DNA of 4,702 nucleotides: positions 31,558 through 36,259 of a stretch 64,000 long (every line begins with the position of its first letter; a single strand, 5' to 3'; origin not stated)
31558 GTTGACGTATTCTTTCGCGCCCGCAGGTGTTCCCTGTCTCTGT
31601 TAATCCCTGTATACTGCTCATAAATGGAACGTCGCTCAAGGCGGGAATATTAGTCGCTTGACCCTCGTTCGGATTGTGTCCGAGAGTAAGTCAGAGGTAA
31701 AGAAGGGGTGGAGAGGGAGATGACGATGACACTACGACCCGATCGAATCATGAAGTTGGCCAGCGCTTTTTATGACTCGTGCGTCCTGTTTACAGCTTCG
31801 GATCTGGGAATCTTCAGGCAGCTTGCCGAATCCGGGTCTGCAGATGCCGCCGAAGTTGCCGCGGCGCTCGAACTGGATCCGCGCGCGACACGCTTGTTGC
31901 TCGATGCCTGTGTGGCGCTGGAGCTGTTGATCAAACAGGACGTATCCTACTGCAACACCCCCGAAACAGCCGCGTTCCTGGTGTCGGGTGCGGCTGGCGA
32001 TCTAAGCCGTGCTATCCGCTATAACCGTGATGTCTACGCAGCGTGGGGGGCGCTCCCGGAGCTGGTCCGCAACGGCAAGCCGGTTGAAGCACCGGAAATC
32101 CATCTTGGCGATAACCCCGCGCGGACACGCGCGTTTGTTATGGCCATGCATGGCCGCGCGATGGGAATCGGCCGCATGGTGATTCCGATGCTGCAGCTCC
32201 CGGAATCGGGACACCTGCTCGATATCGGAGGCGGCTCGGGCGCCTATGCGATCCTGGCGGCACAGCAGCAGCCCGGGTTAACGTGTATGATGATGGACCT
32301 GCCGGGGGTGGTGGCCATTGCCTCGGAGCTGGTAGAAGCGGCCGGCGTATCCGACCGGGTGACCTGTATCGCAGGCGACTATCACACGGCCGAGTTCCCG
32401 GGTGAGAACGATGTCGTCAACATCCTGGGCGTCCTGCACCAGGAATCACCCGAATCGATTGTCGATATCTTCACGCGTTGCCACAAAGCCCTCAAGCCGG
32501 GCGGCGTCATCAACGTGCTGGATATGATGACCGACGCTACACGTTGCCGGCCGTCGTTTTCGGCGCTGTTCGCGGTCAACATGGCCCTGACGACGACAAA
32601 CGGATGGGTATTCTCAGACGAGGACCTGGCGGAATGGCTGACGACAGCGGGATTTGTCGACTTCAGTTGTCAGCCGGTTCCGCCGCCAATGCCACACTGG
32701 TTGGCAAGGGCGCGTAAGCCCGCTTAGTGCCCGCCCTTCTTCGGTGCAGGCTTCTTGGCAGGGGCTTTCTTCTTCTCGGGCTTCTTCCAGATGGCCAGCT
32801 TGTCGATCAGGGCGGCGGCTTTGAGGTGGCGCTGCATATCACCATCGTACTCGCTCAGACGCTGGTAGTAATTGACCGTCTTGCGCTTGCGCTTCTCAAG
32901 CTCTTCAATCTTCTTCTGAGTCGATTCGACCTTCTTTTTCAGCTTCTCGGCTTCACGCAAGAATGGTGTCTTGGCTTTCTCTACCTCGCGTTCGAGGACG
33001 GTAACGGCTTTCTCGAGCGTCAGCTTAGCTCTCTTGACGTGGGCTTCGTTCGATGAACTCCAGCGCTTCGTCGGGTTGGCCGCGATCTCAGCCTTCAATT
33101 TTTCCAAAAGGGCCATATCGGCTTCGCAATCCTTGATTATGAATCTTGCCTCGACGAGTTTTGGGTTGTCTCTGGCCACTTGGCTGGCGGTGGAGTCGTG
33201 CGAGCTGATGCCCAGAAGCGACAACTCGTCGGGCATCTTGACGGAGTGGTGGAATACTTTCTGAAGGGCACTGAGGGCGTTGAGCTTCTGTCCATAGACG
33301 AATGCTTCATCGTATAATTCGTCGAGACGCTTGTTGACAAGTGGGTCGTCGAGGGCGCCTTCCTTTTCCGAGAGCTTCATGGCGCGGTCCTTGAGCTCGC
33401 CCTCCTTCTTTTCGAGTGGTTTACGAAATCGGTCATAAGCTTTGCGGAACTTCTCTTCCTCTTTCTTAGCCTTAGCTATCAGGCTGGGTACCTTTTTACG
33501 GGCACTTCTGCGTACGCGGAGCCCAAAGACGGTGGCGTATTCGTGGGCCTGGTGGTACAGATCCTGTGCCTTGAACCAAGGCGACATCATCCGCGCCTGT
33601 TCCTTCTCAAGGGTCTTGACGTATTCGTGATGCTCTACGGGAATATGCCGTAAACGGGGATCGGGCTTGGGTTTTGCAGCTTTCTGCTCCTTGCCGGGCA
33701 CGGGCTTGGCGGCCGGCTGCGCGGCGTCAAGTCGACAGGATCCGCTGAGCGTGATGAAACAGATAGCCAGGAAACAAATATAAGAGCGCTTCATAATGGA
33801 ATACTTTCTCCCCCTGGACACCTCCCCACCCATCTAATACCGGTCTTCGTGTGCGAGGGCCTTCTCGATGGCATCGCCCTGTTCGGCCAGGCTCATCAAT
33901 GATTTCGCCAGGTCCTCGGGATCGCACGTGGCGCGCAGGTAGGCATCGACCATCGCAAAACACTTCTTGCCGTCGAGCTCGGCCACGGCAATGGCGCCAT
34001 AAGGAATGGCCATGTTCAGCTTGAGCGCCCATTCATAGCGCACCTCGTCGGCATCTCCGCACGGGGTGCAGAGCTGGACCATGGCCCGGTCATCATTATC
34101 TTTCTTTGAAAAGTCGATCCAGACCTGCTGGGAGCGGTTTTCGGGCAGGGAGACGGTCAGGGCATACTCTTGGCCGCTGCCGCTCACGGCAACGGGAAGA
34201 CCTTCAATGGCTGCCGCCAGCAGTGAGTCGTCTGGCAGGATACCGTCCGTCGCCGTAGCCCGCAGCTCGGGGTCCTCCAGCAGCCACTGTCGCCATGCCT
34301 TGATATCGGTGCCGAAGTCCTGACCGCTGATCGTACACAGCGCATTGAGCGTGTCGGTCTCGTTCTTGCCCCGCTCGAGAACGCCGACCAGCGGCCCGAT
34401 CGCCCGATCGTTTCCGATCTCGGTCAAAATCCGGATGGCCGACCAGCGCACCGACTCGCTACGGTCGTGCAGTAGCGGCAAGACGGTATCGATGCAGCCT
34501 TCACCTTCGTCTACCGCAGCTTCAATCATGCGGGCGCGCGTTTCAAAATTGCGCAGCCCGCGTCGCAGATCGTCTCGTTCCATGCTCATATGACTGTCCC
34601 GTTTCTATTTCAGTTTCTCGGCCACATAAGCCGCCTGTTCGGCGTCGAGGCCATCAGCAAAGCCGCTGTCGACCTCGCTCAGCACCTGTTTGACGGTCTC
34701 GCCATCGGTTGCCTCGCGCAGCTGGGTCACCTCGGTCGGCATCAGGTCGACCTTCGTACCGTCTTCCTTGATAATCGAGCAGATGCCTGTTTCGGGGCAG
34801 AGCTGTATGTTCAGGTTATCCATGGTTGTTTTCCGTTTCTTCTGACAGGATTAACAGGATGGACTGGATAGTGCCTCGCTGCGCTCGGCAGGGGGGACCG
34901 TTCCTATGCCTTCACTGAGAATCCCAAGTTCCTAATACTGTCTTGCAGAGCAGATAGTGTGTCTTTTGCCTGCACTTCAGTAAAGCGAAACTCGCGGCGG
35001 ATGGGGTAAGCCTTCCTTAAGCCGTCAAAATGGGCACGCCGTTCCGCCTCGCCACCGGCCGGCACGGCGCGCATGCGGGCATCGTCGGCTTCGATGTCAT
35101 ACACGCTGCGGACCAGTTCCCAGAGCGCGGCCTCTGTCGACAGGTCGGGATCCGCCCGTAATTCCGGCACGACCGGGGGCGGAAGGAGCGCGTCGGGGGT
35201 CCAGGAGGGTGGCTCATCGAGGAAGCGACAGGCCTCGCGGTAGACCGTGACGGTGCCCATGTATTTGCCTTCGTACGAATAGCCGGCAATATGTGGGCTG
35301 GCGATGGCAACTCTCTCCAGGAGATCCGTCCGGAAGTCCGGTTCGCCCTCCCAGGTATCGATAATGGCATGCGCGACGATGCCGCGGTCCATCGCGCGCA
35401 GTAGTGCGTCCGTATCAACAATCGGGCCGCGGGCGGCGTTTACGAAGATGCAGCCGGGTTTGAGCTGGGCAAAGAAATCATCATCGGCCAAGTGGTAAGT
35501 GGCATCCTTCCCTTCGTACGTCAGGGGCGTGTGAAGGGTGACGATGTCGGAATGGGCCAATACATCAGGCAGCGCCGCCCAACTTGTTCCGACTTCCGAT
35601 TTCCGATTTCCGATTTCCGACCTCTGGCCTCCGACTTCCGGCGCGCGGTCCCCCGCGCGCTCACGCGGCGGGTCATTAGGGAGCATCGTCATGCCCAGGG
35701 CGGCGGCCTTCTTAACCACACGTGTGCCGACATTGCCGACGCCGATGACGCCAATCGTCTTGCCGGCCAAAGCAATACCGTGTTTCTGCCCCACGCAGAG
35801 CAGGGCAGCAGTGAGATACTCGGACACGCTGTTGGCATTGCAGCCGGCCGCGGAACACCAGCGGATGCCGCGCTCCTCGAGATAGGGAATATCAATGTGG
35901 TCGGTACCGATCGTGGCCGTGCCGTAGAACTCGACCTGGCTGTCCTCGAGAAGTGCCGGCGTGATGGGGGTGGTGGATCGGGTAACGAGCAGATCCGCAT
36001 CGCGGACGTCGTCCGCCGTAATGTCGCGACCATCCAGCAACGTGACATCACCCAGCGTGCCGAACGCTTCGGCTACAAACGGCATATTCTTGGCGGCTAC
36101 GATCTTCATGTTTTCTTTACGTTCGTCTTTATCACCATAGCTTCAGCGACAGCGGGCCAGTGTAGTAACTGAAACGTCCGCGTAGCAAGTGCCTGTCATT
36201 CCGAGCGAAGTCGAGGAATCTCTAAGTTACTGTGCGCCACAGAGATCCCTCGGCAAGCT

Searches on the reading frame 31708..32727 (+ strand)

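Call 38: search_protein_families(library=pfam, proteins=[window:31708-32727:+])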
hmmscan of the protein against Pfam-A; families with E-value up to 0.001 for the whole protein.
window:31708-32727:+ (339 aa): 8 families
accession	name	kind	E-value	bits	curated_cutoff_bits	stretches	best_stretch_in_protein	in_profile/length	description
PF00891.24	Methyltransf_2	-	4e-29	101.9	22.3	1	135-316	31-209/210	O-methyltransferase domain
PF08100.18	Dimerisation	-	8.3e-17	61.2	25.6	1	11-93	6-93/93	O-methyltransferase dimerisation domain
PF13649.12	Methyltransf_25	-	9.1e-10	39.5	27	1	171-266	2-97/97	Methyltransferase domain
PF08241.18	Methyltransf_11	-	7.5e-08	33.4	21.2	1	171-268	1-93/95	Methyltransferase domain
PF08242.18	Methyltransf_12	-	3.6e-07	31.3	30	1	171-268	1-98/98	Methyltransferase domain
PF13489.12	Methyltransf_23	-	7.8e-07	29.4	27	1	164-317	20-160/164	Methyltransferase domain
PF05175.20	MTS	-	6.7e-05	23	23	1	157-271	22-139/170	Methyltransferase small domain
PF02353.26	CMAS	-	0.00019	21.3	27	1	157-270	53-164/273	Mycolic acid cyclopropane synthetase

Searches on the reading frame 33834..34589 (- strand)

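Call 38: search_protein_families(library=pfam, proteins=[window:33834-34589:-])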
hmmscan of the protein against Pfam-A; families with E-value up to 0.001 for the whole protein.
window:33834-34589:- (251 aa): 1 family
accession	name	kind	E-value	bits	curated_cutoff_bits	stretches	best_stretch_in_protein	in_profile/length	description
PF13646.12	HEAT_2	-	6.6e-07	30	27.7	1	14-76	13-76/88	HEAT repeats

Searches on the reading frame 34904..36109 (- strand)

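Call 38: search_protein_families(library=pfam, proteins=[window:34904-36109:-])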
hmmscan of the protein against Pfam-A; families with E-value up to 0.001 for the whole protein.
window:34904-36109:- (401 aa): 3 families
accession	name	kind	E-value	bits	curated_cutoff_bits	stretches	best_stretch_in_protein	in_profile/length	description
PF02826.25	2-Hacid_dh_C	-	2e-33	115.7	25.1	1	109-275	29-178/178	D-isomer specific 2-hydroxyacid dehydrogenase, NAD binding domain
PF00389.36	2-Hacid_dh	-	2.8e-16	59.8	24.6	1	27-299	29-126/134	D-isomer specific 2-hydroxyacid dehydrogenase, catalytic domain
PF11890.14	DUF3410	-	4.3e-16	59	31.4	1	308-396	1-81/81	Domain of unknown function (DUF3410)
